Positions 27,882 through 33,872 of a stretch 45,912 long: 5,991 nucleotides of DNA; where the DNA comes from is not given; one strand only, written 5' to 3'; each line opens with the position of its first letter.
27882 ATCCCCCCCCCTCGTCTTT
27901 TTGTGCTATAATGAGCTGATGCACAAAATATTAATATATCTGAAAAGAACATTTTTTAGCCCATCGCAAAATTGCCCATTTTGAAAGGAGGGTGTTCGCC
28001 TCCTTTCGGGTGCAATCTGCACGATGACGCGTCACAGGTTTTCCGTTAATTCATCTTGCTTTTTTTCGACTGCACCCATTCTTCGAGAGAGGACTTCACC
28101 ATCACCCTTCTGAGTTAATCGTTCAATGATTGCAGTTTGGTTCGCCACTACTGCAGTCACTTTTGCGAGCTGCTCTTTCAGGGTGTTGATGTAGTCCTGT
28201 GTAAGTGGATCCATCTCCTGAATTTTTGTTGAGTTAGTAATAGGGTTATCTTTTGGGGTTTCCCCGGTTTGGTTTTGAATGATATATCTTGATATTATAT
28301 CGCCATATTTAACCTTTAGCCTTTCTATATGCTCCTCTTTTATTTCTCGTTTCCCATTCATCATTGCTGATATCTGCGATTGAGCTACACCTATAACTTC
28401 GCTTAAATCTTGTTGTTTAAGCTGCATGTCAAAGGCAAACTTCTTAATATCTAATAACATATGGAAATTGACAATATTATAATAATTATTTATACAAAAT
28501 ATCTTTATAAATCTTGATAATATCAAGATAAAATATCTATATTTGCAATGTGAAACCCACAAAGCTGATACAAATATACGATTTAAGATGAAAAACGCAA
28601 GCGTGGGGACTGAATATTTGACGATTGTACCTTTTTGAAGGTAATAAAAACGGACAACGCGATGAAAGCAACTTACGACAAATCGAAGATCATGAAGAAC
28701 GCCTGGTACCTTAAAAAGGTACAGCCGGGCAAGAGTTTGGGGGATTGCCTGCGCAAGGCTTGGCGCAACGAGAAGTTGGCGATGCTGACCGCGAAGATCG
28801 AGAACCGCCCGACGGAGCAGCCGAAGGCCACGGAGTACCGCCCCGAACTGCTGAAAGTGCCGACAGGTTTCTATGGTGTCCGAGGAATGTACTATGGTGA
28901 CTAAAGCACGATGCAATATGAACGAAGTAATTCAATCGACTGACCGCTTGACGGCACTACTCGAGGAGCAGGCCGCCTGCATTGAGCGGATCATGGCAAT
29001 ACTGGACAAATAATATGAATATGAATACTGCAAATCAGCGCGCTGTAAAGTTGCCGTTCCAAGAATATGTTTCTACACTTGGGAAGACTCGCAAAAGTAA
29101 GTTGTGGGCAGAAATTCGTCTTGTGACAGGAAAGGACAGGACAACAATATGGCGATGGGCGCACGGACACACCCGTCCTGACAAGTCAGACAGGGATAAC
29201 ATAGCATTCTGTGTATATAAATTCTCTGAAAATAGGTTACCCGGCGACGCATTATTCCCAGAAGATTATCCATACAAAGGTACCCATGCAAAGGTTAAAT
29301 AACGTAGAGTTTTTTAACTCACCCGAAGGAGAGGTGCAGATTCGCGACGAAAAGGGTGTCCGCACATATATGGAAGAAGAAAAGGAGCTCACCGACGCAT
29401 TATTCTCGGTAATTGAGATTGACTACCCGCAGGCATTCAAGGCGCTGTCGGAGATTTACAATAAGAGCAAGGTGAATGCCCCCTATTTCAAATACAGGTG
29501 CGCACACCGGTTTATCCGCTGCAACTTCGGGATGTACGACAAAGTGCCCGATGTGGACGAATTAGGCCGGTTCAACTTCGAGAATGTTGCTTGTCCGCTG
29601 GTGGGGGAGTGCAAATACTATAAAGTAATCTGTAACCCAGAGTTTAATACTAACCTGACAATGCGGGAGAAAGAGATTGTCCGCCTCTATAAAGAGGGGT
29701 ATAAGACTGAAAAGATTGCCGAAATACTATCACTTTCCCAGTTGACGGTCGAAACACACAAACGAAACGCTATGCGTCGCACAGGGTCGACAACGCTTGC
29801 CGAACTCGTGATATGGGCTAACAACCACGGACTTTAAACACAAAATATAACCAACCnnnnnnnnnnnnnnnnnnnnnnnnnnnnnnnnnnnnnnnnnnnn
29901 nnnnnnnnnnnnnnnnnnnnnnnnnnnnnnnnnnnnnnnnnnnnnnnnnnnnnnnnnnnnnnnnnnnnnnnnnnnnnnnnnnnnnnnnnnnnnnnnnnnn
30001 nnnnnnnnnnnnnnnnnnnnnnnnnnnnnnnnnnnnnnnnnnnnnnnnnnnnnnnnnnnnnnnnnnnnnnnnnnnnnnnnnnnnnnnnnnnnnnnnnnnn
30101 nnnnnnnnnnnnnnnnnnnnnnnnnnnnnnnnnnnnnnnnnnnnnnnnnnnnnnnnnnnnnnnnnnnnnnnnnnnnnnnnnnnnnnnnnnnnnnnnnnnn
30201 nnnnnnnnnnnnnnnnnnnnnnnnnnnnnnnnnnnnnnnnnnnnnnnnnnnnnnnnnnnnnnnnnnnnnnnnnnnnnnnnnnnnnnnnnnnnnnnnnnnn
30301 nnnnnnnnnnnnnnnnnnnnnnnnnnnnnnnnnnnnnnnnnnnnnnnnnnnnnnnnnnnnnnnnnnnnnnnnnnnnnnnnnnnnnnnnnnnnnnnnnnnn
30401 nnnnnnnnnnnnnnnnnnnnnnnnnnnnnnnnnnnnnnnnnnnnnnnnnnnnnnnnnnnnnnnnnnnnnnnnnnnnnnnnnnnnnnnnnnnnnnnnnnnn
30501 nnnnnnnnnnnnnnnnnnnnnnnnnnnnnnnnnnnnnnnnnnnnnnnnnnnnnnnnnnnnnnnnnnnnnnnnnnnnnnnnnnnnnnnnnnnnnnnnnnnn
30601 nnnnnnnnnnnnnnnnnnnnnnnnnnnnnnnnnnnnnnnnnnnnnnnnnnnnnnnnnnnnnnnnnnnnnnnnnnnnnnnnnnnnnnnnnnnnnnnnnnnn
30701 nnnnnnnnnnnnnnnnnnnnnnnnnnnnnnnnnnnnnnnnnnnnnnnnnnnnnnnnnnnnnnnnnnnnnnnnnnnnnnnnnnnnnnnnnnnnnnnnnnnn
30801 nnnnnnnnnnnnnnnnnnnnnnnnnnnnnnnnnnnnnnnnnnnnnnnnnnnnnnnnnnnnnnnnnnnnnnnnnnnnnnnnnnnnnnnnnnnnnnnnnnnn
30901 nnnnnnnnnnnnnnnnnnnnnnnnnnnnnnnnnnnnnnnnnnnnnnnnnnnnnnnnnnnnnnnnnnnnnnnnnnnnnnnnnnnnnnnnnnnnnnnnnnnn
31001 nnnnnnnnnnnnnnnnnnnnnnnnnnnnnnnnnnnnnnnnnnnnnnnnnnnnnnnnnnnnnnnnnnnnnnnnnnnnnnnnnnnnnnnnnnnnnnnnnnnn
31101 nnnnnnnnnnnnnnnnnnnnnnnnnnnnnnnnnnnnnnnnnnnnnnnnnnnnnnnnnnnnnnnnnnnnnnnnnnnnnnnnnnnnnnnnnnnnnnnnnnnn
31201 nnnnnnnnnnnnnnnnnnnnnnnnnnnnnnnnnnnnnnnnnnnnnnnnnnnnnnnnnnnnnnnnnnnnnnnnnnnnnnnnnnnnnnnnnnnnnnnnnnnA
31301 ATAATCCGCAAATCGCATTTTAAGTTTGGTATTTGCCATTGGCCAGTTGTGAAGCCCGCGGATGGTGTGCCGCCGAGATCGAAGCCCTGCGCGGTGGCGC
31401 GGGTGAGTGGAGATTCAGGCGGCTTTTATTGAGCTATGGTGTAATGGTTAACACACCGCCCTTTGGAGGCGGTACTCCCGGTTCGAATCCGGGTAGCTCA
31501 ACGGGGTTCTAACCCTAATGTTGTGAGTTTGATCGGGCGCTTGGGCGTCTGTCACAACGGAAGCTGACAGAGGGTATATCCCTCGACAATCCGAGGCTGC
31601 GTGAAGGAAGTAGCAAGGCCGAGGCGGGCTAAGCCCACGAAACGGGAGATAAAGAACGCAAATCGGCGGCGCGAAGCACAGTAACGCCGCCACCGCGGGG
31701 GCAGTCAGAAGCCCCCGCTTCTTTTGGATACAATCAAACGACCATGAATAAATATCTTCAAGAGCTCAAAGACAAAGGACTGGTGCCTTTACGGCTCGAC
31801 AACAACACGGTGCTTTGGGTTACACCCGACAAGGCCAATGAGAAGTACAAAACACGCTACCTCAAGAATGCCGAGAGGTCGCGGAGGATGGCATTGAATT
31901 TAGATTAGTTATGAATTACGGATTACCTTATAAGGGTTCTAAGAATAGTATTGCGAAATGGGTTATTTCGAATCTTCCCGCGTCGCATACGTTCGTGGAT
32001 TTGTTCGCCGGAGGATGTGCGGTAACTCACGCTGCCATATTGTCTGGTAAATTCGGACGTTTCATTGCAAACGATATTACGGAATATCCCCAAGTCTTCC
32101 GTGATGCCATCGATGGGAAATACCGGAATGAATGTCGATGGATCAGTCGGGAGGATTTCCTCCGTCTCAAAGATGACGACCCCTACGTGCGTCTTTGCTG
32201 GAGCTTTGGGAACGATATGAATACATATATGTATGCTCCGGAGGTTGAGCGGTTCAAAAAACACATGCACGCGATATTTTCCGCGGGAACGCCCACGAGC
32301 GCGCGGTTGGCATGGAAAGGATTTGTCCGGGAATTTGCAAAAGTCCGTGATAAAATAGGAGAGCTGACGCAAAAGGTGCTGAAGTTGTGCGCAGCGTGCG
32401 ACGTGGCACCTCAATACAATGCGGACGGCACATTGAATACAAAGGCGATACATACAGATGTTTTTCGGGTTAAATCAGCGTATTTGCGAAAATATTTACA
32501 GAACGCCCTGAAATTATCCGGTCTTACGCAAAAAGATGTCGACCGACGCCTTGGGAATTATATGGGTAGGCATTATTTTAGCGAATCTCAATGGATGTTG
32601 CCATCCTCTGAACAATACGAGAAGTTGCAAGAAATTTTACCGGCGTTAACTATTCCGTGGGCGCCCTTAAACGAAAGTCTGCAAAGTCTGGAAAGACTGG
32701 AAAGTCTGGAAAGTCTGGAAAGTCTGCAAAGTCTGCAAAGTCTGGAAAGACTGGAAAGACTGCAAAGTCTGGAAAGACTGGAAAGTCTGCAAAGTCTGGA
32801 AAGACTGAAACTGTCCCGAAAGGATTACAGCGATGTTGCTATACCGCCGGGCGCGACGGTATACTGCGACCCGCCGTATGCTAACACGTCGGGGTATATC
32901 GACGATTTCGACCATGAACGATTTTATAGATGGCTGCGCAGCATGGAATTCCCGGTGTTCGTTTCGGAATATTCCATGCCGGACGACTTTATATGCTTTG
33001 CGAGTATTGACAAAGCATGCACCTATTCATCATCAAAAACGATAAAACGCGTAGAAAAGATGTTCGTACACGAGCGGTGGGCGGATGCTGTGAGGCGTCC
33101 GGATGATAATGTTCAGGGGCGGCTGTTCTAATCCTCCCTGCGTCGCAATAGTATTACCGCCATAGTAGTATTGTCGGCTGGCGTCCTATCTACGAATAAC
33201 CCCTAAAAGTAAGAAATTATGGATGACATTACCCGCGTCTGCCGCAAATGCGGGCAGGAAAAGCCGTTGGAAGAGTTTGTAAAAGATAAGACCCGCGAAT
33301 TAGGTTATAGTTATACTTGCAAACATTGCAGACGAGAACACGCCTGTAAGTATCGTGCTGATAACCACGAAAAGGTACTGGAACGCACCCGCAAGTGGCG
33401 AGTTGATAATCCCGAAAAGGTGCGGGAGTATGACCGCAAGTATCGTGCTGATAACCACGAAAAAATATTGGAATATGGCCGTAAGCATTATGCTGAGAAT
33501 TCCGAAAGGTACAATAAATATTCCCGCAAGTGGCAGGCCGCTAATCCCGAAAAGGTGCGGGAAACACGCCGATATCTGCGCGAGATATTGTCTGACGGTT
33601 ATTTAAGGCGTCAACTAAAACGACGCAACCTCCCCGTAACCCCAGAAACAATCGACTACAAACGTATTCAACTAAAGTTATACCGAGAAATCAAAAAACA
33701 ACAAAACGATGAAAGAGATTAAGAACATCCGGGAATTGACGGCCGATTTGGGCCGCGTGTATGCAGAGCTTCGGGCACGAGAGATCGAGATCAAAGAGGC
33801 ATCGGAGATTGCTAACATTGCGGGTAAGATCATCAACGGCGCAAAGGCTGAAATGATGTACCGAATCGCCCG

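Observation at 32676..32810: Fifteen in-frame 9-bp tandem repeats between motif I and motif IV of a Dam-like methyltransferase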

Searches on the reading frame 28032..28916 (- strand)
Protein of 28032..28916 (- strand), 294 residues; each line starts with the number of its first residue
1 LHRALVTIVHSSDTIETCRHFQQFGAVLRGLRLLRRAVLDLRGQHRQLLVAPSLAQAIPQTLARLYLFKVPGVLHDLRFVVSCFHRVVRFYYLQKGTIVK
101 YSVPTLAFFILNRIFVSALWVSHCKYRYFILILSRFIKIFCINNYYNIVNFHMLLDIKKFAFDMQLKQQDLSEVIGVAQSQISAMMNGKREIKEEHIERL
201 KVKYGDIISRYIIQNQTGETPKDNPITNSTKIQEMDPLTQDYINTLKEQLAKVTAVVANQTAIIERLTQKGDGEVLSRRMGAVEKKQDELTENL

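Call 14: search_protein_families(library=phrogs, proteins=[window:28032-28916:-], max_evalue=0.001)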
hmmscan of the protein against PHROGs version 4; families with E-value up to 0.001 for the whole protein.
window:28032-28916:- (294 aa): 8 families
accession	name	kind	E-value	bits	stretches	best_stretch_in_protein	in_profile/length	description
phrog_2967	-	transcription regulation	9.9e-07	29.5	1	157-278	15-133/225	transcriptional regulator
phrog_8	-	transcription regulation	3.7e-06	27.6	1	165-267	170-271/346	transcriptional regulator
phrog_2328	-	transcription regulation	1.3e-05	26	1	164-257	27-118/128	transcriptional repressor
phrog_1468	-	transcription regulation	8.7e-05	23.1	1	156-191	11-46/67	transcriptional repressor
phrog_2339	-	DNA, RNA and nucleotide metabolism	9.9e-05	23.3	1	157-200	30-74/98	HTH DNA binding protein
phrog_4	-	transcription regulation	0.00014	21.9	1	157-200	141-180/400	transcriptional repressor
phrog_1124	-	transcription regulation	0.00035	21.2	1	162-216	18-71/177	transcriptional regulator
phrog_2439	-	transcription regulation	0.00085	19.3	0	157-214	12-68/367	transcriptional regulator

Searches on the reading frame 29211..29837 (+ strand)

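Call 14: search_protein_families(library=phrogs, proteins=[window:29211-29837:+], max_evalue=0.001)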
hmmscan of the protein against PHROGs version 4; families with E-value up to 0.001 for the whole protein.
window:29211-29837:+ (208 aa): 2 families
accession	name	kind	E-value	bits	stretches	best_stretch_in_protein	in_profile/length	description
phrog_10300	-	transcription regulation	1.5e-44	153.2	1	31-205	3-177/182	transcriptional regulator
phrog_3855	-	DNA, RNA and nucleotide metabolism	0.00011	23.6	1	150-189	66-105/115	HTH DNA binding protein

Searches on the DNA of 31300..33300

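Call 65: search_rna_families(source=window, start=31300, end=33300, threshold=gathering)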
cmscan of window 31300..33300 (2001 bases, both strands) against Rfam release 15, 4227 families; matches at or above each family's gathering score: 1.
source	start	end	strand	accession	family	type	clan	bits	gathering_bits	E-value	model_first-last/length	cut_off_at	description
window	31430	31501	+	RF00005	tRNA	Gene; tRNA;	CL00001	67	29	6.8e-14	1-71/71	no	tRNA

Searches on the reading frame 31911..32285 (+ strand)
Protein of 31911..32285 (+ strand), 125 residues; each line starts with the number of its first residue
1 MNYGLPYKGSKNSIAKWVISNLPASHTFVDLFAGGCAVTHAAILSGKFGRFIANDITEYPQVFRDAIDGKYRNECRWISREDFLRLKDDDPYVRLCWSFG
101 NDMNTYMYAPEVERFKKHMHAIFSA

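Call 36: search_dna_similar(query=window:31911-32285:+, collection=phages, mode=protein, max_rows=60, max_evalue=1e-8)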
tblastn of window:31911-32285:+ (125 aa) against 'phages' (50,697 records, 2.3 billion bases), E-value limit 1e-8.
Records with a match: 5; places in all: 5; records where one place covers at least 80% of the query: 5.
Best place of each record, by identity: <60% 5.
By first word of the organism name: Lauvirus 2; Podophage 2; Lacticaseibacillus 1.
By host as written in the record: - 4; Lacticaseibacillus rhamnosus LMG 23327 1.
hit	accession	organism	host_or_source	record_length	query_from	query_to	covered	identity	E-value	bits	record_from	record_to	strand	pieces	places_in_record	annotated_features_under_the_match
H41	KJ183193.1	Lauvirus lau218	-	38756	4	122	95%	34.6%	4e-10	61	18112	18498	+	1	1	N6 adenine-specific DNA methyltransferase, N12 class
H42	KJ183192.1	Lauvirus lau218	-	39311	4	122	95%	34.6%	4e-10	61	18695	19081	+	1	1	N6 adenine-specific DNA methyltransferase, N12 class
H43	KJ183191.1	Podophage Lau218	-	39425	4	122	95%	34.6%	4e-10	61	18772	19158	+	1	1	N6 adenine-specific DNA methyltransferase, N12 class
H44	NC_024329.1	Podophage Lau218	-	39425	4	122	95%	34.6%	4e-10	61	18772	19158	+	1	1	N6 adenine-specific DNA methyltransferase, N12 class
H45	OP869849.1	Lacticaseibacillus phage R24.1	Lacticaseibacillus rhamnosus LMG 23327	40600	4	119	93%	31.0%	2e-11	65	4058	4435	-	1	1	hypothetical protein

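Call 37: get_annotated_region(hit=H45, flank=1500)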
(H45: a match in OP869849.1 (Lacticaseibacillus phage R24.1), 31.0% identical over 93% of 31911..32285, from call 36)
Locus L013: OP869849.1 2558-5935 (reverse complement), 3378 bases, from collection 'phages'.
description: Lacticaseibacillus phage R24.1, complete genome.
organism: Lacticaseibacillus phage R24.1 (NCBI taxid 3017304)
taxonomy: Viruses; Duplodnaviria; Heunggongvirae; Uroviricota; Caudoviricetes; Sukhumvitvirus
host: Lacticaseibacillus rhamnosus LMG 23327; source: -; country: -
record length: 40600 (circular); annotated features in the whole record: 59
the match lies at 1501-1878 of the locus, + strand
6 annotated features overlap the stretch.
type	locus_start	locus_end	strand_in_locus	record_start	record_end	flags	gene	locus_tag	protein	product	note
CDS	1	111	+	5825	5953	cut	-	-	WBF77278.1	hypothetical protein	-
CDS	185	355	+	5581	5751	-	-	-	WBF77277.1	hypothetical protein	-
CDS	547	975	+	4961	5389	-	-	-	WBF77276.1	hypothetical protein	-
CDS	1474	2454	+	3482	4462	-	-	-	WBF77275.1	hypothetical protein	-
CDS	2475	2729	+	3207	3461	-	-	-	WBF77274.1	hypothetical protein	-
CDS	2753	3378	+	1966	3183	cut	-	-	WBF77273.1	hypothetical protein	-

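Call 38: get_annotated_region(hit=H44, flank=1500)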
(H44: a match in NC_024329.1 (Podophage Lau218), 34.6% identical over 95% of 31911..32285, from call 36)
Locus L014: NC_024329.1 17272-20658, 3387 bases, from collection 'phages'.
description: Podophage Lau218, complete genome.
organism: Podophage Lau218 (NCBI taxid 2784187)
taxonomy: Viruses; Duplodnaviria; Heunggongvirae; Uroviricota; Caudoviricetes; Autographiviridae; Lauvirus; Lauvirus lau218
host: -; source: -; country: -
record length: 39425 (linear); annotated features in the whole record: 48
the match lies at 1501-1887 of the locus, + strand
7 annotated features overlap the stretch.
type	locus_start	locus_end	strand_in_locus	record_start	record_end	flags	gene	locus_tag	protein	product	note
CDS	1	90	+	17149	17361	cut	-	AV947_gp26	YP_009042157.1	hypothetical protein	-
CDS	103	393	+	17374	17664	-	-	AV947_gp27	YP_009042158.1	sulfur transfer protein, DsrC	-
CDS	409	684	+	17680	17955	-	-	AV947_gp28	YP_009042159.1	hypothetical protein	-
CDS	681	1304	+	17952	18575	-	-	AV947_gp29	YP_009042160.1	thymidylate synthase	-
CDS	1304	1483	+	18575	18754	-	-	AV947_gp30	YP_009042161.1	FmdB family transcriptional regulator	-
CDS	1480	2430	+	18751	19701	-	-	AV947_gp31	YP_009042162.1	N6 adenine-specific DNA methyltransferase, N12 class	-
CDS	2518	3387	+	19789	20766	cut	-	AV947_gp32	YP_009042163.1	ribonucleotide reductase, small subunit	-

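Call 45: search_protein_families(library=ncbifam, proteins=[L013:1474-2454:+, L014:1480-2430:+], max_evalue=0.01)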
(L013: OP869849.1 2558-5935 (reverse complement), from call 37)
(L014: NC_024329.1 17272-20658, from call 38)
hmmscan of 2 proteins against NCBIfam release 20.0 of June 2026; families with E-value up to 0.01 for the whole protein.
L013:1474-2454:+ (326 aa): 5 families
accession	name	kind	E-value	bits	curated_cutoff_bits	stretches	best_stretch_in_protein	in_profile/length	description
TIGR00571.1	dam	subfamily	2.2e-12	47.2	114.85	2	12-105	6-101/267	Dam family site-specific DNA-(adenine-N6)-methyltransferase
NF008152.0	PRK10904.1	equivalog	0.0004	19.9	441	0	11-102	8-100/271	adenine-specific DNA-methyltransferase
NF004624.0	PRK05964.1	equivalog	0.00083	18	494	1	174-266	320-410/427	adenosylmethionine--8-amino-7-oxononanoate transaminase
NF006138.0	PRK08287.1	equivalog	0.0018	18.1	210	0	31-72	32-73/189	decarboxylating cobalt-precorrin-6B (C(15))-methyltransferase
TIGR00095.1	TIGR00095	equivalog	0.0066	16.1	117.5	0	31-70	53-92/194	16S rRNA (guanine(966)-N(2))-methyltransferase RsmD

L014:1480-2430:+ (316 aa): 2 families
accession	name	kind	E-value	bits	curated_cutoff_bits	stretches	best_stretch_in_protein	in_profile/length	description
TIGR00571.1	dam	subfamily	5.3e-09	36.1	114.85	2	221-259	155-192/267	Dam family site-specific DNA-(adenine-N6)-methyltransferase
TIGR00095.1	TIGR00095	equivalog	1.6e-06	27.9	117.5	0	36-69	56-88/194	16S rRNA (guanine(966)-N(2))-methyltransferase RsmD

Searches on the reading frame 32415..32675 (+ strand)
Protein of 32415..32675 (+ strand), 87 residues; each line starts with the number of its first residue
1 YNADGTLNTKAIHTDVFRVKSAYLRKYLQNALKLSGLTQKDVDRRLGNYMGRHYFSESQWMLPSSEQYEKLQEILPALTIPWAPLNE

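Call 46: search_protein_families(library=pfam, proteins=[window:32415-32675:+], max_evalue=1)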
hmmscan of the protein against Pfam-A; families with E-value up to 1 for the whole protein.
window:32415-32675:+ (87 aa): 1 family
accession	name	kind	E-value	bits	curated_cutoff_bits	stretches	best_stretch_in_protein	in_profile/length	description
PF21142.3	A2M_bMG2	-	0.1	13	25.5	1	6-43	21-58/119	Bacterial alpha-2 macroglobulin MG2 domain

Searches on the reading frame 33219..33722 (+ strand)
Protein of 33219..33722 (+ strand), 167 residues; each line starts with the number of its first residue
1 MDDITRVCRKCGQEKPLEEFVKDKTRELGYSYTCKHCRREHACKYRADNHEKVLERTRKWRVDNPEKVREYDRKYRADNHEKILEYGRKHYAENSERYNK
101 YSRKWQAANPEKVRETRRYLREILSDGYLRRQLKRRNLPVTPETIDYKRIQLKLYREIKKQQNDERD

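Call 14: search_protein_families(library=phrogs, proteins=[window:33219-33722:+], max_evalue=0.001)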
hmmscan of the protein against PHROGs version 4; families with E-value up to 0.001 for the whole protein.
window:33219-33722:+ (167 aa): 8 families
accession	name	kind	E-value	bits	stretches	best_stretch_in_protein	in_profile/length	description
phrog_1035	-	DNA, RNA and nucleotide metabolism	5e-14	53.8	1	4-83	62-141/271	endonuclease VII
phrog_2340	-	DNA, RNA and nucleotide metabolism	3.2e-10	41.4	1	4-132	7-123/171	endonuclease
phrog_5558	-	moron, auxiliary metabolic gene and host takeover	2.5e-07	32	1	5-55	65-115/130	Lar-like restriction alleviation protein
phrog_7091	-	DNA, RNA and nucleotide metabolism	2.5e-06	28.9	1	5-91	13-107/132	HNH endonuclease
phrog_17714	-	unknown function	5.2e-06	27.8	1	36-102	13-79/129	-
phrog_2633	-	DNA, RNA and nucleotide metabolism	2e-05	25.8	1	4-58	12-65/142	endonuclease VII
phrog_2255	-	DNA, RNA and nucleotide metabolism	0.00012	22.6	1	2-63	50-99/211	HNH endonuclease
phrog_14214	-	unknown function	0.00052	21.2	0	33-68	5-40/58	-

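Call 46: search_protein_families(library=pfam, proteins=[window:33219-33722:+], max_evalue=1)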
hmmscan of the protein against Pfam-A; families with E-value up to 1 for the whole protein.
window:33219-33722:+ (167 aa): 5 families
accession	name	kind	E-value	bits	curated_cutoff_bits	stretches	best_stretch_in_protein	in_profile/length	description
PF17003.11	Actin_micro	-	0.08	12.5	27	1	16-107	196-282/354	Putative actin-like family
PF24211.1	DUF7432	-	0.17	12.6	27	1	53-120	46-110/120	Family of unknown function (DUF7432)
PF22161.1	Mre11_C_bact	-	0.24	11.9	27.4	0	65-84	14-32/47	Mre11 C-terminal domain, bacteria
PF20120.5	DUF6510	-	0.24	11.8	26.4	1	5-42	26-62/86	Family of unknown function (DUF6510)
PF04246.17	RseC_MucC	-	0.64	10.4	24.4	1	32-68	17-48/130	Positive regulator of sigma(E), RseC/MucC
